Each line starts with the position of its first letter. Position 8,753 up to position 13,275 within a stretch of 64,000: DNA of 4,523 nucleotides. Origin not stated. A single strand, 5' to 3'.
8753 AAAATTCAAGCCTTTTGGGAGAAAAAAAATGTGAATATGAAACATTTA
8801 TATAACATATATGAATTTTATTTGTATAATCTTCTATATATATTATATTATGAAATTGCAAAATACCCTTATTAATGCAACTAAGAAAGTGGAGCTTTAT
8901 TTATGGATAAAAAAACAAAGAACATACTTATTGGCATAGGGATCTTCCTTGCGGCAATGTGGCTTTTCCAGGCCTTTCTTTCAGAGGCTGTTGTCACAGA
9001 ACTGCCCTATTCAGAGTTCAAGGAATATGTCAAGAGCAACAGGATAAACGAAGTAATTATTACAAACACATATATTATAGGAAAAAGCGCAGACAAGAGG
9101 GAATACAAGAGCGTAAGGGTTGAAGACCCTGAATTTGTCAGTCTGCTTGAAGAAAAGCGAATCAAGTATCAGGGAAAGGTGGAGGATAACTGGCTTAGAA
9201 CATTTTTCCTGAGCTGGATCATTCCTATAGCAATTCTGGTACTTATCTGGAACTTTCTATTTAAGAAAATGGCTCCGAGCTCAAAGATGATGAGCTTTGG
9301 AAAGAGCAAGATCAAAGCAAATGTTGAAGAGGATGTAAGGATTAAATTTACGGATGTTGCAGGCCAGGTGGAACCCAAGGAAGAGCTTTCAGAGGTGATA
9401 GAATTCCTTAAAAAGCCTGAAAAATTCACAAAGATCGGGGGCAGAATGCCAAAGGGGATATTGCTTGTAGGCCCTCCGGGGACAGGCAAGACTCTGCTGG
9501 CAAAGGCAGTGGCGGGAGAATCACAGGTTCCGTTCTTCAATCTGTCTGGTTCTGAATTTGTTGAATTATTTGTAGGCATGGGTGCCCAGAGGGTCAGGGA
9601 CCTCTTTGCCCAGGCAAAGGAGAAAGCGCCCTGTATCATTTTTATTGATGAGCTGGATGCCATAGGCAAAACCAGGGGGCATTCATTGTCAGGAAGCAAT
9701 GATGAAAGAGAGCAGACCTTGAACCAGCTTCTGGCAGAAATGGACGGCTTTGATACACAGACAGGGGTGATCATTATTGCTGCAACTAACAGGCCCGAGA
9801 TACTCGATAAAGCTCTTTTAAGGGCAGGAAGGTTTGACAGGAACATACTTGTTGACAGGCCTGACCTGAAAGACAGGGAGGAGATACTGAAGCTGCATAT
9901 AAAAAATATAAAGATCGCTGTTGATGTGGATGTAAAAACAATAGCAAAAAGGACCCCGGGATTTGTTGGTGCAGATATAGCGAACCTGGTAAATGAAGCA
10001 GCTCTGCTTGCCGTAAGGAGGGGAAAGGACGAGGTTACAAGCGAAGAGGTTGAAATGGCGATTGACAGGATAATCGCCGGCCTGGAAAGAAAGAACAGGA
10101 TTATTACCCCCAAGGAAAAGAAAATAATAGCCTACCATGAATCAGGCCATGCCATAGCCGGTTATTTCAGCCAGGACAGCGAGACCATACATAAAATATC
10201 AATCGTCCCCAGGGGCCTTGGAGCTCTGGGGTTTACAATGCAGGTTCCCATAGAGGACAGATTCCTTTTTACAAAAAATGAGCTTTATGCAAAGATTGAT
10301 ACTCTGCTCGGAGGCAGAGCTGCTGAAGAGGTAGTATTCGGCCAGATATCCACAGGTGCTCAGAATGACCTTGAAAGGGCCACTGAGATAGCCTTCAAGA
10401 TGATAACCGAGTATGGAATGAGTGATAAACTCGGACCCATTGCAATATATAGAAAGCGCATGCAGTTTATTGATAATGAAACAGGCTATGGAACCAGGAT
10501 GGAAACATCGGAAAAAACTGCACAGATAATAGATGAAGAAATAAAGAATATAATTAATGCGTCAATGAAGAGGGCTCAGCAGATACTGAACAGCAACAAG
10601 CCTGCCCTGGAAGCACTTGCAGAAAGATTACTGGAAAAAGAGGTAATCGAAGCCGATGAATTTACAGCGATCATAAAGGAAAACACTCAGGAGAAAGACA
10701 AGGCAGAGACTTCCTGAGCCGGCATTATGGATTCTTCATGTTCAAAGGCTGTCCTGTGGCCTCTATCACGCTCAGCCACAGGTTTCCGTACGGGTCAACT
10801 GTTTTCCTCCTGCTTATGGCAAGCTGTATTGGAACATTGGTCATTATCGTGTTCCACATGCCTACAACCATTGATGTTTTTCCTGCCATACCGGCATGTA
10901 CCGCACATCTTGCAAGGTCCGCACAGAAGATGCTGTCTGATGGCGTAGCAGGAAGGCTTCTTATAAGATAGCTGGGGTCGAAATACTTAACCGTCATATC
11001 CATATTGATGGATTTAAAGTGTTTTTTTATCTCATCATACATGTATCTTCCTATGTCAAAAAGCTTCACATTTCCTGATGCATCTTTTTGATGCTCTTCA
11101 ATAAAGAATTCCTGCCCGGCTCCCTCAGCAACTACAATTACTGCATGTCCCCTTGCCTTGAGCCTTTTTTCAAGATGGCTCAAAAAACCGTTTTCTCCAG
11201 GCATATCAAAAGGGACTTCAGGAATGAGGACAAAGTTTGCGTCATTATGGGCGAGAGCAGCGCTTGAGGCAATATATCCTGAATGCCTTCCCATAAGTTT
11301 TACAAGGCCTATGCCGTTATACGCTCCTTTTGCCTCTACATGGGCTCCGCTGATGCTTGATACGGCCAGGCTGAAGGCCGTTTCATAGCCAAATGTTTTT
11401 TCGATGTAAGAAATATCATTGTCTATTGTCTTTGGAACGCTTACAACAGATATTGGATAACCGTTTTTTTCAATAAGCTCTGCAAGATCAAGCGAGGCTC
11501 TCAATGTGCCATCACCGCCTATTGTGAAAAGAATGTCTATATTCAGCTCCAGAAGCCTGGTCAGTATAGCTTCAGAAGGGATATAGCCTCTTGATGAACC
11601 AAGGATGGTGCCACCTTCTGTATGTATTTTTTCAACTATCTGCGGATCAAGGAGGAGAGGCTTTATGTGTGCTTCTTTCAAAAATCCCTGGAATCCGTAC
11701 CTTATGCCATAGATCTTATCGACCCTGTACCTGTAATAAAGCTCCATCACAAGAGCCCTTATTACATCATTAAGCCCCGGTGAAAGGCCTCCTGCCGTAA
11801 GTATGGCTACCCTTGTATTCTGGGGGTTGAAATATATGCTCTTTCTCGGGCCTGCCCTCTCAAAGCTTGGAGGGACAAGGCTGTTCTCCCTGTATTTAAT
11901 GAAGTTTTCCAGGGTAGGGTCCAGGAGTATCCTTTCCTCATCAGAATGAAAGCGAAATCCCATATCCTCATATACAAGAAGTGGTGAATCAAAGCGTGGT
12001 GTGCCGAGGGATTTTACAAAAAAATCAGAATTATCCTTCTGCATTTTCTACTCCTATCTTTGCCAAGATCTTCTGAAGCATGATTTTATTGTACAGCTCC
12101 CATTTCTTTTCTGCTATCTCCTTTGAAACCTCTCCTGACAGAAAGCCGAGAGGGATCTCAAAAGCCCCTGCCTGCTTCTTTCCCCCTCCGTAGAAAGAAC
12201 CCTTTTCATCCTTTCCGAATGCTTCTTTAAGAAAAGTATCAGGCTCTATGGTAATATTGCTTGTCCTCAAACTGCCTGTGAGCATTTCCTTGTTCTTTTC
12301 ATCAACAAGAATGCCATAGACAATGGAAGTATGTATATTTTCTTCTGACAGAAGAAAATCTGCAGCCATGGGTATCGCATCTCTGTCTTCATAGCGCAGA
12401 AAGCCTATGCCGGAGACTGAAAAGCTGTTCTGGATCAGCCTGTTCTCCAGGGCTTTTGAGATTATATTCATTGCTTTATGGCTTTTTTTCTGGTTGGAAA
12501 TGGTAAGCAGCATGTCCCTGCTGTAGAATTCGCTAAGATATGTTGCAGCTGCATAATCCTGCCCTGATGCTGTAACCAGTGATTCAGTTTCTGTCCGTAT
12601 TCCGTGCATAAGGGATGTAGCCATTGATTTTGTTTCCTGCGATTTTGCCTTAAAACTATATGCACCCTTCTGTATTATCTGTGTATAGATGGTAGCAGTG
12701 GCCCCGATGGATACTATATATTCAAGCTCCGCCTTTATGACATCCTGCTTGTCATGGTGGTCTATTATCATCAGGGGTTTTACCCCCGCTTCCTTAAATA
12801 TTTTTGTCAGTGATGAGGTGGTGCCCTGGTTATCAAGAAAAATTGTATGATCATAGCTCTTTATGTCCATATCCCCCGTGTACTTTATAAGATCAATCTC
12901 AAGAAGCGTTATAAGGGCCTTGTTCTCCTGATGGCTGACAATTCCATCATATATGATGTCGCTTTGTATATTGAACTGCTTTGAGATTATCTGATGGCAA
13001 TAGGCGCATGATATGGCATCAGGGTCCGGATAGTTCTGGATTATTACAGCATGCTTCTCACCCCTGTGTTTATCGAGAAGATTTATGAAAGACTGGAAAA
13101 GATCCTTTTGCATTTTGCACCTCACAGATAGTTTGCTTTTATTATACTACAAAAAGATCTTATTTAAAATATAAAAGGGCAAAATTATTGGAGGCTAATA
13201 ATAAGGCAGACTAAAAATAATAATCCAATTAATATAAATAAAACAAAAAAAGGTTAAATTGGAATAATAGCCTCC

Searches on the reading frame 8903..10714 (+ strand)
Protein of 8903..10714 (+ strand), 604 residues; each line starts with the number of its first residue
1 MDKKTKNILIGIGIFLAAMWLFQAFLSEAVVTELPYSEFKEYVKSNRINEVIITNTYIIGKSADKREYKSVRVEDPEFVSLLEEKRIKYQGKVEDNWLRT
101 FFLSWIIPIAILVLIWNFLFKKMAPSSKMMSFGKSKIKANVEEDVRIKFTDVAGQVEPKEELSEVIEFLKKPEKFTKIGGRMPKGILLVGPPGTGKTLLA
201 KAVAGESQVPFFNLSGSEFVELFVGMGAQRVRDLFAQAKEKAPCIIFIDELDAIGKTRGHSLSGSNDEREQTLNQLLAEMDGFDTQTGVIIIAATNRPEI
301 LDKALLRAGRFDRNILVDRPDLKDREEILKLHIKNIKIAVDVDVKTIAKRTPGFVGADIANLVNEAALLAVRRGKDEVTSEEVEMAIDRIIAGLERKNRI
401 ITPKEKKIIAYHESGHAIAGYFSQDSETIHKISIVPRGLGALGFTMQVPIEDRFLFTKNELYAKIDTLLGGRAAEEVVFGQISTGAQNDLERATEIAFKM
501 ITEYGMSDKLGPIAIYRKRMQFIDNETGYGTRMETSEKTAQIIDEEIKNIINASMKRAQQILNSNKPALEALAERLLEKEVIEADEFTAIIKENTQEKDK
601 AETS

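Call 17: search_protein_families(library=ncbifam, proteins=[window:8903-10714:+], max_evalue=0.00001)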
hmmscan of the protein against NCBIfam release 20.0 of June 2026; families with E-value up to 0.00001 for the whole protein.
window:8903-10714:+ (604 aa): 17 families
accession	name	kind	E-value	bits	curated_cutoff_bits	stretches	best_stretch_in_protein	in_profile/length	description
TIGR01241.2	FtsH_fam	equivalog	8.3e-236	784.4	600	1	18-586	6-597/598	ATP-dependent zinc metalloprotease FtsH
NF008004.0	PRK10733.1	equivalog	1.3e-172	575.1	1008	1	5-590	2-592/644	ATP-dependent zinc metalloprotease FtsH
NF003069.1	PRK03992.1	subfamily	1.2e-91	307.7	500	1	139-392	120-374/379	proteasome-activating nucleotidase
TIGR01242.2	TIGR01242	subfamily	1.6e-87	293.8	500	1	139-392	103-357/362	proteasome-activating nucleotidase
TIGR01243.1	CDC48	subfamily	5.2e-78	263.1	802.65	1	143-400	446-702/733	CDC48 family AAA ATPase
NF047747.1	PrtsmActNtasePan2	equivalog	1.8e-75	254.7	700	1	140-390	141-392/397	proteasome-activating nucleotidase Pan2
NF047748.1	PrtsmActNtasePan1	equivalog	1.7e-71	241.4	750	1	140-392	138-391/405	proteasome-activating nucleotidase Pan1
NF041006.2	cell_div_CdvC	equivalog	1.4e-43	149.2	650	1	139-397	92-349/370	cell division protein CdvC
TIGR03689.1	pup_AAA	equivalog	3.7e-42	144.7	504.75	1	141-345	173-389/512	proteasome ATPase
NF042959.1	IteA_antiphage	equivalog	5.2e-38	131.1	510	1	157-399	99-333/367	anti-phage ATPase IteA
NF003229.0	PRK04195.1-5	equivalog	1.3e-08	34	280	1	149-256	16-117/413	replication factor C large subunit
NF003230.0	PRK04195.1-6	equivalog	5.8e-07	28.5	441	1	149-215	13-71/494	replication factor C large subunit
NF003745.1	PRK05342.1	equivalog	1.3e-06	27.6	359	1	185-259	111-191/418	ATP-dependent Clp protease ATP-binding subunit ClpX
TIGR00390.1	hslU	equivalog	2.7e-06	26.6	362.45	0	182-237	46-103/441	ATP-dependent protease ATPase subunit HslU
NF000868.0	PRK00080.1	equivalog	4.3e-06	25.9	282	0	141-257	15-117/330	Holliday junction branch migration DNA helicase RuvB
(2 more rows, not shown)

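Call 55: find_homologous_proteins(query=window:8903-10714:+, max_evalue=1e-100)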
Query window:8903-10714:+ (604 aa): 8000 proteins with E <= 1e-100 among 8000 candidates; the best 120 are listed.
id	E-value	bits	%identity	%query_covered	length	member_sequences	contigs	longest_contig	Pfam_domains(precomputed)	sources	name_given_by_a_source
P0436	0.0e+0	1311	100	100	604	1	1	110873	PF06068.20,PF06480.21,PF00004.36,PF17862.8,PF01434.25,PF07728.21,PF20720.4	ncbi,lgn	-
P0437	0.0e+0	1136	85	99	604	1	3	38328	PF06068.20,PF06480.21,PF00004.36,PF17862.8,PF01434.25,PF07728.21,PF20720.4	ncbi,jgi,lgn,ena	-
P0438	0.0e+0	1136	85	99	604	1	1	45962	PF06068.20,PF06480.21,PF00004.36,PF17862.8,PF01434.25,PF07728.21,PF20720.4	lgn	-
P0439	0.0e+0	1076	79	100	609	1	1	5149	PF06068.20,PF06480.21,PF00004.36,PF17862.8,PF01434.25,PF07728.21,PF20720.4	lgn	-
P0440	7.0e-298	1007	73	99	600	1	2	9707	PF06068.20,PF06480.21,PF00004.36,PF17862.8,PF01434.25,PF13191.13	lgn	-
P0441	3.7e-264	895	66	100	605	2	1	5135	PF06068.20,PF06480.21,PF00004.36,PF17862.8,PF01434.25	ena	-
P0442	2.4e-216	738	58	96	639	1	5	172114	PF06480.21,PF00004.36,PF13401.13,PF17862.8,PF01434.25,PF07728.21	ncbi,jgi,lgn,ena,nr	ncbi:MAG TPA: ATP-dependent zinc metalloprotease FtsH [Syntrophorhabdaceae bacterium]|nr:ATP-depende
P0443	6.1e-216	736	58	96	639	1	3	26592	PF06480.21,PF00004.36,PF13401.13,PF17862.8,PF01434.25,PF07728.21,PF20720.4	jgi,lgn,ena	-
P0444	6.2e-216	736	58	96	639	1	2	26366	PF06480.21,PF00004.36,PF13401.13,PF17862.8,PF01434.25,PF07728.21,PF20720.4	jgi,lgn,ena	-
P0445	6.8e-215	733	57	98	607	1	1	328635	PF06068.20,PF06480.21,PF00004.36,PF17862.8,PF01434.25,PF07728.21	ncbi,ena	-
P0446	7.0e-215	733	56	94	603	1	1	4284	PF06068.20,PF06480.21,PF00004.36,PF17862.8,PF01434.25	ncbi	-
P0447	1.4e-214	732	57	96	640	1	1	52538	PF06480.21,PF00004.36,PF17862.8,PF01434.25,PF07728.21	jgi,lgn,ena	-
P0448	1.9e-214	731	56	98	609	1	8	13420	PF06068.20,PF06480.21,PF00004.36,PF17862.8,PF01434.25,PF07728.21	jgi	jgi:cell division protease FtsH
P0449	2.4e-214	731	56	98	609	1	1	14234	PF06068.20,PF06480.21,PF00004.36,PF17862.8,PF01434.25,PF07728.21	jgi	jgi:cell division protease FtsH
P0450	4.2e-214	730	58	96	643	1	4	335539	PF06480.21,PF00004.36,PF13401.13,PF17862.8,PF01434.25,PF07728.21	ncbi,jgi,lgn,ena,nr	ncbi:MAG TPA: ATP-dependent zinc metalloprotease FtsH [Syntrophorhabdaceae bacterium]|nr:ATP-depende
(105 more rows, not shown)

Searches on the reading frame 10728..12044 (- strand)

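Call 17: search_protein_families(library=ncbifam, proteins=[window:10728-12044:-], max_evalue=0.00001)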
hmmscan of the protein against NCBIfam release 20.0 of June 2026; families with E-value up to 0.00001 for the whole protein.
window:10728-12044:- (439 aa): 11 families
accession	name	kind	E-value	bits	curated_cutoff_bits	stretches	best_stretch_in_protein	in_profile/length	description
NF005301.0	PRK06830.1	equivalog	2e-184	613.3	400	1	2-438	5-444/445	ATP-dependent 6-phosphofructokinase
TIGR02483.1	PFK_mixed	subfamily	3.1e-58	197.4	430.55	1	78-409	1-324/325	phosphofructokinase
NF002872.1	PRK03202.1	subfamily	5.1e-56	190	253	1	78-418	2-312/323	ATP-dependent 6-phosphofructokinase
NF010674.0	PRK14071.1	equivalog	2.2e-44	151.9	544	1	75-422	3-347/360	ATP-dependent 6-phosphofructokinase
NF010675.0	PRK14072.1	subfamily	2.6e-43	148.3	273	1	77-398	4-337/416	diphosphate--fructose-6-phosphate 1-phosphotransferase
NF041103.1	PFKA_PPi_Ttgales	equivalog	1.7e-40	139.3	550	1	79-407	1-344/407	diphosphate--fructose-6-phosphate 1-phosphotransferase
TIGR02482.1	PFKA_ATP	equivalog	1.3e-34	119.6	371.35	1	78-323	1-239/301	6-phosphofructokinase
NF005121.0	PRK06555.1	equivalog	5.1e-33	114.4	395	1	162-266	106-210/404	pyrophosphate--fructose-6-phosphate 1-phosphotransferase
TIGR02478.1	6PF1K_euk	equivalog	1.4e-25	89.6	708.4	1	78-310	2-252/744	6-phosphofructokinase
NF005482.0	PRK07085.1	subfamily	9.1e-25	87.2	446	1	75-276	72-276/558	diphosphate--fructose-6-phosphate 1-phosphotransferase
TIGR02477.1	PFKA_PPi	equivalog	5.6e-24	84.5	587.95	1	74-276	65-270/539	diphosphate--fructose-6-phosphate 1-phosphotransferase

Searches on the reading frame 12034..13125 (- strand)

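Call 17: search_protein_families(library=ncbifam, proteins=[window:12034-13125:-], max_evalue=0.00001)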
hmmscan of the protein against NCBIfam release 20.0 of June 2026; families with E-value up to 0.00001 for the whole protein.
window:12034-13125:- (364 aa): 0 families

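Call 51: search_protein_families(library=pfam, proteins=[window:12034-13125:-], max_evalue=0.001)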
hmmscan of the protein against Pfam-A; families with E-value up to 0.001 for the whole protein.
window:12034-13125:- (364 aa): 1 family
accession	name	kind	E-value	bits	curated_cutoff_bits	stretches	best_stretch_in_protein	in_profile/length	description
PF01368.27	DHH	-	3.3e-07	31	28.1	1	27-176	3-125/125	DHH family, N-terminal domain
